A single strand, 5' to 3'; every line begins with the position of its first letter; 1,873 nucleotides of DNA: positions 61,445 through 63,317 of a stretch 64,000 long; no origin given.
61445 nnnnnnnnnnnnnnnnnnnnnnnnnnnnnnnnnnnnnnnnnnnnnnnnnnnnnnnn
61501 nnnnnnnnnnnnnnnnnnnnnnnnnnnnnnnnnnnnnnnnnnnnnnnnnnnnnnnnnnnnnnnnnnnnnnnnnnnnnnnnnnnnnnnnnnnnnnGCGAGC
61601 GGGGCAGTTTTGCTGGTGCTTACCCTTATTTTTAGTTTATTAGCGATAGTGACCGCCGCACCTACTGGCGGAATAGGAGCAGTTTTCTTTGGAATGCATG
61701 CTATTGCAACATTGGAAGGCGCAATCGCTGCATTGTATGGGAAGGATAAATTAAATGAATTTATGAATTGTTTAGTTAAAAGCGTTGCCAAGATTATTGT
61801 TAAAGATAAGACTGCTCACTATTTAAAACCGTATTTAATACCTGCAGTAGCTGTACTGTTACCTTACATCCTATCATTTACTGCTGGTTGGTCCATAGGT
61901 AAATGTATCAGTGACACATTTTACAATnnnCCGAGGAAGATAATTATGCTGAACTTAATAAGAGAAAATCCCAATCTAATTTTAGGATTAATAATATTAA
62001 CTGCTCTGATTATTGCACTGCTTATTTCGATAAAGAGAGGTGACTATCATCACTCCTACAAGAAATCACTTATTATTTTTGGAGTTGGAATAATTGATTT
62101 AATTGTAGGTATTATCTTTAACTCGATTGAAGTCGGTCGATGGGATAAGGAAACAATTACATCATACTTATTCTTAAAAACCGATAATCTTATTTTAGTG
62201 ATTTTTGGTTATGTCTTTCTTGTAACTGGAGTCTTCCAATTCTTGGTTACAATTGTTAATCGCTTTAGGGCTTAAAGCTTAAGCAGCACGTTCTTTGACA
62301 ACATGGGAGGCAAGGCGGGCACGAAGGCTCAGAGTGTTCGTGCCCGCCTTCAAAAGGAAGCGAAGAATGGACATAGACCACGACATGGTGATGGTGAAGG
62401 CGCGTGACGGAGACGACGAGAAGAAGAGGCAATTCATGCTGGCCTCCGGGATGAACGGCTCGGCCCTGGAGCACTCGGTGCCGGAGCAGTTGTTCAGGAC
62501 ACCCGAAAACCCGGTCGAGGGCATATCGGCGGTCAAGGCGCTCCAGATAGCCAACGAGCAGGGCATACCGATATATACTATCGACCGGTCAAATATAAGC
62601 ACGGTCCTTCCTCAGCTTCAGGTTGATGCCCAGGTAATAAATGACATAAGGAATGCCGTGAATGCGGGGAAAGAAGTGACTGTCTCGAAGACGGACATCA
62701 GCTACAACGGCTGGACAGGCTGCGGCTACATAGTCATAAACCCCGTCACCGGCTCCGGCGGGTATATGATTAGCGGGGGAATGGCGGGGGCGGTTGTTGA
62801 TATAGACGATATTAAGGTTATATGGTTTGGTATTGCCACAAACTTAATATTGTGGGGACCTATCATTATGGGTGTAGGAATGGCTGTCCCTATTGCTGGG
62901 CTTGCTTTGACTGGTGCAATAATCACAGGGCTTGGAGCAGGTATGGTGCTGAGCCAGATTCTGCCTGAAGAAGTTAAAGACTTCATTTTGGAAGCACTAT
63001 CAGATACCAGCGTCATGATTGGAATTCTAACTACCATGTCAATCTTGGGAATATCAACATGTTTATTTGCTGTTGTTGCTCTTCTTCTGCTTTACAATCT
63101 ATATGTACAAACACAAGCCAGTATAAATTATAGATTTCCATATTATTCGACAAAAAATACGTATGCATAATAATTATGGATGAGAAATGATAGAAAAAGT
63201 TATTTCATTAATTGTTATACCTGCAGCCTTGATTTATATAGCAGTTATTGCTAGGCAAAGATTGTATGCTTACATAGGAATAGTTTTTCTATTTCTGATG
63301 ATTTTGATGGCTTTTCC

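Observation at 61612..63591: Both variable cassettes are glycine-zipper/TM-like and both partner ORFs are polytopic membrane proteins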

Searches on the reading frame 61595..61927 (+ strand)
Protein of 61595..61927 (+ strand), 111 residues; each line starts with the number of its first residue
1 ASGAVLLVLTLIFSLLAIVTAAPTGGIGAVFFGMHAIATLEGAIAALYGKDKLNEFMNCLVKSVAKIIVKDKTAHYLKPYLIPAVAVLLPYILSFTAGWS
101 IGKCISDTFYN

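Call 37: find_homologous_proteins(query=A2, max_evalue=0.001)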
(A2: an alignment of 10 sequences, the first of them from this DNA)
Query A2 (10 sequences): 8000 candidates shared short words with the query, none scored E <= 0.001.

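Call 46: search_protein_representatives(alignment_id=A2)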
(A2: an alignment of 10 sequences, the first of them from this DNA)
Query: 10 sequences, 119 profile positions. Proteins with E-value up to 0.001 (for the whole library): 16; up to 1e-10: 5; up to 1e-30: 0. The best 16 are listed.
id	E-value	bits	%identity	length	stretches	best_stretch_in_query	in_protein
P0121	1.1e-19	87.0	-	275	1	2-116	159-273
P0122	2.6e-17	79.4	-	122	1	5-118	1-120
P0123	1.5e-14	70.5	-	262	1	1-117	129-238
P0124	4.6e-14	68.9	-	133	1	1-106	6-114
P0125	7.5e-11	58.5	-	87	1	34-118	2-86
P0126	1.1e-10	58.0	-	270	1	1-115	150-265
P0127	4.5e-10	56.0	-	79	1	43-118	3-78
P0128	2.1e-09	53.9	-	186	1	1-118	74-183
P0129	5.4e-09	52.6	-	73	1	49-116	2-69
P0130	2.7e-08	50.3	-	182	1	1-116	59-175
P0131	3.2e-07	46.8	-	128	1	1-115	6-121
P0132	6.5e-07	45.8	-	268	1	2-114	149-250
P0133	2.3e-06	44.1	-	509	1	2-117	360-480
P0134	4.4e-06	43.2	-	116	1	2-117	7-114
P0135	5.3e-05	39.7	-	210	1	3-73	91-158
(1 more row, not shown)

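Call 51: search_protein_families(library=pfam, alignment_id=A5, max_evalue=0.001)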
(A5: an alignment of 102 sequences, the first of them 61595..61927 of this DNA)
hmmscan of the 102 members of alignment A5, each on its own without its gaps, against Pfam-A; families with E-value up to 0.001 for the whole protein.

A. member 1, window:61595-61927:+ (111 aa): 0 families

B. families by the number of members that match (of 102 scanned): 9 families
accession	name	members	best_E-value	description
PF00877.26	NLPC_P60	11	1.6e-13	NlpC/P60 family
PF05257.22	CHAP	5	2e-05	CHAP domain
PF07591.16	PT-HINT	2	8.4e-25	Pretoxin HINT domain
PF14890.11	Intein_splicing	2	1e-08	Intein splicing domain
PF09056.16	Phospholip_A2_3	2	2.9e-06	Prokaryotic phospholipase A2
PF14412.12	AHH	1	1.1e-15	A nuclease family of the HNH/ENDO VII superfamily with conserved AHH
PF13403.11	Hint_2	1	2.9e-08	Hint domain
PF05708.18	Peptidase_C92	1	4.5e-05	Permuted papain-like amidase enzyme, YaeF/YiiX, C92 family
PF01079.26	Hint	1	0.00051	Hint module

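Call 75: search_solved_structures(query=A2, max_evalue=1)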
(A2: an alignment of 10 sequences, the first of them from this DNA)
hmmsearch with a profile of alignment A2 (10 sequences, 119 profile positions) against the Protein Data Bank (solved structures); distinct sequences matched with E-value up to 1: 1.
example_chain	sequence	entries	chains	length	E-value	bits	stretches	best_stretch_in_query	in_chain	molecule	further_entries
9u9h_A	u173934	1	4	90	0.18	15.4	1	3-61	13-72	Virion membrane protein OPG140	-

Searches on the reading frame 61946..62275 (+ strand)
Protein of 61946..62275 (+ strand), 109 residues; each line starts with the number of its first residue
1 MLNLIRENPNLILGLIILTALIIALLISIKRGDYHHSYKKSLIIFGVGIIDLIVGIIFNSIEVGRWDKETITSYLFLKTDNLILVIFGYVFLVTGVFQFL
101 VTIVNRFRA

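Call 3: search_protein_families(library=pfam, proteins=[window:61946-62275:+], max_evalue=0.1)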
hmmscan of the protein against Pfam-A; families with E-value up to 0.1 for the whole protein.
window:61946-62275:+ (109 aa): 2 families
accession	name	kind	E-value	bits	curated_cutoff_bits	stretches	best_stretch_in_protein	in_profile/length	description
PF03203.19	MerC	-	0.075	14.1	27.6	0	16-95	41-102/108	MerC mercury resistance protein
PF00420.29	Oxidored_q2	-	0.079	13.2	26.1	1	71-104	12-45/95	NADH-ubiquinone/plastoquinone oxidoreductase chain 4L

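Call 52: search_protein_families(library=pfam, alignment_id=A6, max_evalue=0.001)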
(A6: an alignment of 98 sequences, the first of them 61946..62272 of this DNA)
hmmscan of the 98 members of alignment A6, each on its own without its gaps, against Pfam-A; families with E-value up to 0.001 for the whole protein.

A. member 1, window:61946-62272:+ (109 aa): 0 families

B. families by the number of members that match (of 98 scanned): 19 families
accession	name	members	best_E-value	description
PF14415.11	DUF4424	2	5.4e-12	Domain of unknown function (DUF4424)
PF00930.27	DPPIV_N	2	5.4e-07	Dipeptidyl peptidase IV (DPP IV) N-terminal region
PF07676.18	PD40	2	1.4e-05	WD40-like Beta Propeller Repeat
PF23146.2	Zf_IFT144_1st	2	4.8e-05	IFT144, first zinc finger domain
PF18923.6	DUF5673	2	8e-05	Domain of unknown function (DUF5673)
PF13308.11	YARHG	1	3e-15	YARHG domain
PF09346.15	SMI1_KNR4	1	3.9e-15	SMI1 / KNR4 family (SUKH-1)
PF07791.16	Imm11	1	3.1e-11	Immunity protein family (Imm11)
PF14568.11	SUKH_6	1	3.9e-06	SMI1-KNR4 cell-wall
PF17255.8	EbsA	1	1.2e-05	EbsA-like protein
PF07690.21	MFS_1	1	7.9e-05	Major Facilitator Superfamily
PF13248.11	Zn_ribbon_3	1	0.00012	zinc-ribbon domain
PF25174.1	Beta-prop_THOC3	1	0.00018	THOC3 beta-propeller domain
PF14567.11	SUKH_5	1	0.00022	SMI1-KNR4 cell-wall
PF15869.11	TolB_like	1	0.00041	TolB-like 6-blade propeller-like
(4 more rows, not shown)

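Call 63: find_encoding_contigs(protein=window:61946-62275:+, flank=10000, max_places=6)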
Protein window:61946-62275:+ (109 aa): no gene with exactly this product is on record in the collection.

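Call 71: search_protein_families(library=ncbifam, proteins=[window:61946-62275:+], max_evalue=0.01)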
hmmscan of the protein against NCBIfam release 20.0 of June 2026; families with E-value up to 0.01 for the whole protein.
window:61946-62275:+ (109 aa): 0 families

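Call 74: search_protein_families(library=padloc, proteins=[window:61946-62275:+], max_evalue=0.01)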
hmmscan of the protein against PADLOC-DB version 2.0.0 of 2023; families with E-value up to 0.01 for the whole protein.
window:61946-62275:+ (109 aa): 0 families

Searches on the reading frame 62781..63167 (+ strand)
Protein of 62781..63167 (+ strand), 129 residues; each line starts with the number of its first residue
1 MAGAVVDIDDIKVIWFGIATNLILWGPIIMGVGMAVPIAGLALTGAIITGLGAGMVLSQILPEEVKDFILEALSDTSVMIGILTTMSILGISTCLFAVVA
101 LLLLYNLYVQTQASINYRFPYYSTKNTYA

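Call 76: search_solved_structures(query=A3, max_evalue=1)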
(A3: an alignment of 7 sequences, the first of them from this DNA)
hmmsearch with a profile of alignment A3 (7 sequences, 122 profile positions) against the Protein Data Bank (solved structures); distinct sequences matched with E-value up to 1: 2.
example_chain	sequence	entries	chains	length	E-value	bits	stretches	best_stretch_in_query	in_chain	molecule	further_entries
7ch8_G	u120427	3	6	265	0.026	17.7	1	17-81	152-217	Probable permease of ABC transporter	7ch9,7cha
5xnl_X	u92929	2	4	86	0.6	13.3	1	38-89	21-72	Photosystem II reaction center protein X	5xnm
